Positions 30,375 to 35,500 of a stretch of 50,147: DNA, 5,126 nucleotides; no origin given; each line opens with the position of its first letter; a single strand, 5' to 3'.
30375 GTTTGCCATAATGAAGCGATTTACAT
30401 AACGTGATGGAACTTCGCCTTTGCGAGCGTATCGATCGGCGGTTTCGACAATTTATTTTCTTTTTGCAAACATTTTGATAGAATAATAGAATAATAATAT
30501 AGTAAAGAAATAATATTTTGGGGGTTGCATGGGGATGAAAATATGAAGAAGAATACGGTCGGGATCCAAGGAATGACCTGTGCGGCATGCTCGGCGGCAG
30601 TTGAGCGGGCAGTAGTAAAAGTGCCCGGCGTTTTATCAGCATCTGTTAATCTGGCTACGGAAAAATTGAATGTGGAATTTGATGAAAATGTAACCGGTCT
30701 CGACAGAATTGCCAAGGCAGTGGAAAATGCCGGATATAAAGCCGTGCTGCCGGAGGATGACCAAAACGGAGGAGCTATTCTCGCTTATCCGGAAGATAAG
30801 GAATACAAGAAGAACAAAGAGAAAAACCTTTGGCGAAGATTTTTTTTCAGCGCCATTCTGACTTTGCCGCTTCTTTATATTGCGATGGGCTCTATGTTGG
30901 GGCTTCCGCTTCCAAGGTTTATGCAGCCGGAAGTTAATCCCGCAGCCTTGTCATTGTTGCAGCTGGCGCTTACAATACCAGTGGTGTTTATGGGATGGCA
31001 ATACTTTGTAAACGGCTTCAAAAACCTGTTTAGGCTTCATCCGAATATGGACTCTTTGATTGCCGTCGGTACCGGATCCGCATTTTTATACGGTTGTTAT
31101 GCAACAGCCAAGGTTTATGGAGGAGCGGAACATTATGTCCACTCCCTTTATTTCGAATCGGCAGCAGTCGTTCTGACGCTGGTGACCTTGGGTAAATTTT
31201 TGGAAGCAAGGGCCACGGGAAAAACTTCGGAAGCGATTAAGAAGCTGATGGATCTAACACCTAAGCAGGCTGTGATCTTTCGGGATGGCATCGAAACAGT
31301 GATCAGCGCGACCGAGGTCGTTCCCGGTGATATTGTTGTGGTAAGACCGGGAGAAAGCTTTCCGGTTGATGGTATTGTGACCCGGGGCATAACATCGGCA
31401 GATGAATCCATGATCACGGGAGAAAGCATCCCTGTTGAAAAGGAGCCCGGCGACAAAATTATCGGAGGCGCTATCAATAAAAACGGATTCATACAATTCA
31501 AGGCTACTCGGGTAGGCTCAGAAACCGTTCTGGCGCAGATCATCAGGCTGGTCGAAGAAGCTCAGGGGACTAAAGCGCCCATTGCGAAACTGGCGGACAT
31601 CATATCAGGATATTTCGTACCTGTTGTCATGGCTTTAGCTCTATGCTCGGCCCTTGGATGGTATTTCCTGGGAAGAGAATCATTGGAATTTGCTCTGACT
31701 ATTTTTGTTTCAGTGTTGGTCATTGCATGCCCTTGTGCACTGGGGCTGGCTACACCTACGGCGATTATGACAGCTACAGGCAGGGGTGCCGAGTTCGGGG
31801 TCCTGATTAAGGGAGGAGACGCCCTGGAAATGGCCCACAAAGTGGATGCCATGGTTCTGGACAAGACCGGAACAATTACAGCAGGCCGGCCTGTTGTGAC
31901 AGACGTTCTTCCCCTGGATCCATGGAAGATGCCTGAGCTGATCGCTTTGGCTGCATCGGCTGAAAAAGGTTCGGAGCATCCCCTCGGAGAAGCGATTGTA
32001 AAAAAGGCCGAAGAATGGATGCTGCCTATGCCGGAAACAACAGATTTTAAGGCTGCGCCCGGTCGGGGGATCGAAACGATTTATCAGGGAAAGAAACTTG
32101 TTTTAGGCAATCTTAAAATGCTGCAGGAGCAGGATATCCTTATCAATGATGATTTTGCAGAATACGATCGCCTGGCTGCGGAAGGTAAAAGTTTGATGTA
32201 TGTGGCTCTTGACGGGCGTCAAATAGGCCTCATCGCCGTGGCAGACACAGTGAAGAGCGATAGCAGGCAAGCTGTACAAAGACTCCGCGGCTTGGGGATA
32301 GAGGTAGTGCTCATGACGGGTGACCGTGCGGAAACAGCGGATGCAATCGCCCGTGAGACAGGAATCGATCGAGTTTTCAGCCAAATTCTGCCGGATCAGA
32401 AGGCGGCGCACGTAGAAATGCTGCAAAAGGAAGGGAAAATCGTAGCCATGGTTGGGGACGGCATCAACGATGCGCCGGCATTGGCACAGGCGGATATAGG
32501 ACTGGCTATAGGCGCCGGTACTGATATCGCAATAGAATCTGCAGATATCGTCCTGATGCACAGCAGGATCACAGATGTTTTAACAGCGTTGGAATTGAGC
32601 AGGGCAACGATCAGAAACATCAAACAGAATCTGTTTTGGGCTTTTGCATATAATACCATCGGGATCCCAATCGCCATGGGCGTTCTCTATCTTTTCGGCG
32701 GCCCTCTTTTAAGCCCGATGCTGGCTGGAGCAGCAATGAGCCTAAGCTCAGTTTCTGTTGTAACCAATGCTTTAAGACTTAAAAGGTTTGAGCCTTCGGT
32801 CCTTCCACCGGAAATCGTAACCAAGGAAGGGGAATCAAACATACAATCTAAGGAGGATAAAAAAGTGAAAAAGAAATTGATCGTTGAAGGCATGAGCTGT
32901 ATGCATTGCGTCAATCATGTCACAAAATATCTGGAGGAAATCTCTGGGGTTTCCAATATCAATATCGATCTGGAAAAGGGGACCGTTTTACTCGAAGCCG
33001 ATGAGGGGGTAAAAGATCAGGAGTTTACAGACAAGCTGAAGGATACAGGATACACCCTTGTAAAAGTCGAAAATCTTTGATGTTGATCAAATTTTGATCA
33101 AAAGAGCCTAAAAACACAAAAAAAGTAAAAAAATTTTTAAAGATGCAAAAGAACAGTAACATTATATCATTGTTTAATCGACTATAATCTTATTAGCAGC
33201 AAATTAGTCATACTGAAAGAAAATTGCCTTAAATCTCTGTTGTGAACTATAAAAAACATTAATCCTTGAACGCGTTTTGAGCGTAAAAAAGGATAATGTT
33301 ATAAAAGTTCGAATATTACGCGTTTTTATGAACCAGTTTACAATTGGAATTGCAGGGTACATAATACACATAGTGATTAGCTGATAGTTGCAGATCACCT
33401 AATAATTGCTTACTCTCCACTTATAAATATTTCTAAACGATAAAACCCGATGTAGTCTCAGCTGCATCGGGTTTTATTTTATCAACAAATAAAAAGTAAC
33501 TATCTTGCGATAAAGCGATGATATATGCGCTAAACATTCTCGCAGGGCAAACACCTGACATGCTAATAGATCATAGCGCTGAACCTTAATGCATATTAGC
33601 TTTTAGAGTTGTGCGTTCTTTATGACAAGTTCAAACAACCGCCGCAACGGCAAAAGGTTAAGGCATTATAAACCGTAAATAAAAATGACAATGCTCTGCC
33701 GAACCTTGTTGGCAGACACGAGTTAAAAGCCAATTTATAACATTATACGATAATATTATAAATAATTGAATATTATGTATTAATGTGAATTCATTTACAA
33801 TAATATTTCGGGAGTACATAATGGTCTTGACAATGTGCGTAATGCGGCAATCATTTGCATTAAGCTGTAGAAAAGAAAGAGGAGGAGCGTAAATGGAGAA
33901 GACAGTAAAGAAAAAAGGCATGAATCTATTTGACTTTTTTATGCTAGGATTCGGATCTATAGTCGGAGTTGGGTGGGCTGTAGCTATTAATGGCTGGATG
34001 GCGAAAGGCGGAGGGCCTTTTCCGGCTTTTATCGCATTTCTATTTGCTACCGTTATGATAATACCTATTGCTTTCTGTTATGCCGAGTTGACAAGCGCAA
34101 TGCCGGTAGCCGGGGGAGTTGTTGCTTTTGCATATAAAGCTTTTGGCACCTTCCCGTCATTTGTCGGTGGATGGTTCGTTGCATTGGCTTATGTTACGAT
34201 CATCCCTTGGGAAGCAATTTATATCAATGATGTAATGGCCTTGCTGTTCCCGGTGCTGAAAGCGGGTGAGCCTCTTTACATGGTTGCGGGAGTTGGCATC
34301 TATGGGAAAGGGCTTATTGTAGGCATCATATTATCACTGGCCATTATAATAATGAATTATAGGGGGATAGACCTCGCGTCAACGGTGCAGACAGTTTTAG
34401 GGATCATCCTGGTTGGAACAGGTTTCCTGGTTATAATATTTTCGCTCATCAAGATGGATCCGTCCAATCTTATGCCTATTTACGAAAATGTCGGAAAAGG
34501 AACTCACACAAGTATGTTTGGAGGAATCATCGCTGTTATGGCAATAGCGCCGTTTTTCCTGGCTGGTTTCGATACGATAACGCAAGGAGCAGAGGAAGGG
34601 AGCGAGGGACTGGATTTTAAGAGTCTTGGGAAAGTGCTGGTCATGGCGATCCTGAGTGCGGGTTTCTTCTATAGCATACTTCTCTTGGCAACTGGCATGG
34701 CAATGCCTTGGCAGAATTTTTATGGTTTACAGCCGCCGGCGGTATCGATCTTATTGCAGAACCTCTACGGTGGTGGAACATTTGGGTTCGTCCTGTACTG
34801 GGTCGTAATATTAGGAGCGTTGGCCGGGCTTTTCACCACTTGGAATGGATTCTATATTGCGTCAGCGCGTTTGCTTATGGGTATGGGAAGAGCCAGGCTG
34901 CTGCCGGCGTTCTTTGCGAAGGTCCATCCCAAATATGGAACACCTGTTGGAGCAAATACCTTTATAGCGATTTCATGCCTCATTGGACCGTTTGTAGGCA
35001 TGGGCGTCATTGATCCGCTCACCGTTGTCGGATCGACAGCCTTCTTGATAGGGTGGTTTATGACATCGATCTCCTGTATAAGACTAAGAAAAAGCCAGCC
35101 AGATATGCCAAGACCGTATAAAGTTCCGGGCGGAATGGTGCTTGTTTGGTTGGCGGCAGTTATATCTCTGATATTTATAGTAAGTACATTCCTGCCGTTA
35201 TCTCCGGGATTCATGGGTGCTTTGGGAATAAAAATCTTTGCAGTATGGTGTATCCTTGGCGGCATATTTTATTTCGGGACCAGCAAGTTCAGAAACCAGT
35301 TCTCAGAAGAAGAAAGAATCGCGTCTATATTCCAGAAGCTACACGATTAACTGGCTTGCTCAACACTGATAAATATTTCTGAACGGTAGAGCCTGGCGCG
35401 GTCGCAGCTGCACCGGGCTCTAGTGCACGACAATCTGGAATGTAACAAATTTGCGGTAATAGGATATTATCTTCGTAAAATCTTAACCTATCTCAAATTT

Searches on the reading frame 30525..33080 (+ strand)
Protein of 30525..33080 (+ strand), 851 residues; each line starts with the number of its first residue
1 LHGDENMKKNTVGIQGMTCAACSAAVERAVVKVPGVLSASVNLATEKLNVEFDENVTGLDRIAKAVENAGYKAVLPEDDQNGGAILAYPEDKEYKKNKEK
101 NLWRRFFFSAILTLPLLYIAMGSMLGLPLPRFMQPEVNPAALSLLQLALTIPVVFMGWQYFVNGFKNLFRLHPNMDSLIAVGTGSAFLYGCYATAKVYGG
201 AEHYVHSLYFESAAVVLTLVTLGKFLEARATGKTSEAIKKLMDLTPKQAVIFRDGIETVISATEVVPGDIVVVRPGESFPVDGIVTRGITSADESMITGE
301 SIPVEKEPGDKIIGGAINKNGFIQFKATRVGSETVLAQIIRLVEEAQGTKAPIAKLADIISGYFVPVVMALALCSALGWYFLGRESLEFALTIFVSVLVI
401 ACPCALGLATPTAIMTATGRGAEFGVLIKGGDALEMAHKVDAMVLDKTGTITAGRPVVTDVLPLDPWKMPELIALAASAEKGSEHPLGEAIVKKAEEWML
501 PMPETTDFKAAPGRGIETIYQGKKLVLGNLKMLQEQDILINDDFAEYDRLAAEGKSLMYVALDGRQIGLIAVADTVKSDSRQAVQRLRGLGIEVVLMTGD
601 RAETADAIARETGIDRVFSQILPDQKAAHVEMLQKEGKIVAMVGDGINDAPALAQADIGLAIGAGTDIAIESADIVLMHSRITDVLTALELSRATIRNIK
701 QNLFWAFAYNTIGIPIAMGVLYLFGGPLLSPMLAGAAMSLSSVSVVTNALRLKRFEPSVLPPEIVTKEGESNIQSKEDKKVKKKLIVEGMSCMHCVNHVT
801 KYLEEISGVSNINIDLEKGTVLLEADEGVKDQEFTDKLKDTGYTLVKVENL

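Call 8: search_protein_families(library=pfam, proteins=[window:30525-33080:+], max_evalue=0.00001)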
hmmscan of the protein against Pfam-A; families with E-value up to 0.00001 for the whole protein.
window:30525-33080:+ (851 aa): 3 families
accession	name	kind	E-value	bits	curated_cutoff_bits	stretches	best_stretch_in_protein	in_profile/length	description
PF00122.25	E1-E2_ATPase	-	5.8e-57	192.6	28.1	1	244-422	2-179/181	E1-E2 ATPase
PF00702.32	Hydrolase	-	1.8e-35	123.5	26.4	1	440-657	1-191/191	haloacid dehalogenase-like hydrolase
PF00403.32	HMA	-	5e-31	107.3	24.8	2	12-72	2-62/62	Heavy-metal-associated domain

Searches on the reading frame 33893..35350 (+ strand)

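Call 8: search_protein_families(library=pfam, proteins=[window:33893-35350:+], max_evalue=0.00001)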
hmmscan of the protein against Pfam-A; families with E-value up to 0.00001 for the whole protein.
window:33893-35350:+ (485 aa): 2 families
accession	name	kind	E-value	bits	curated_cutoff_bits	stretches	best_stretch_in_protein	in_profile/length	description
PF13520.12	AA_permease_2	-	5.7e-39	134.7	27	1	11-458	2-426/427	Amino acid permease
PF00324.27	AA_permease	-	7.6e-26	91.3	24.6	1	16-438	3-427/470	Amino acid permease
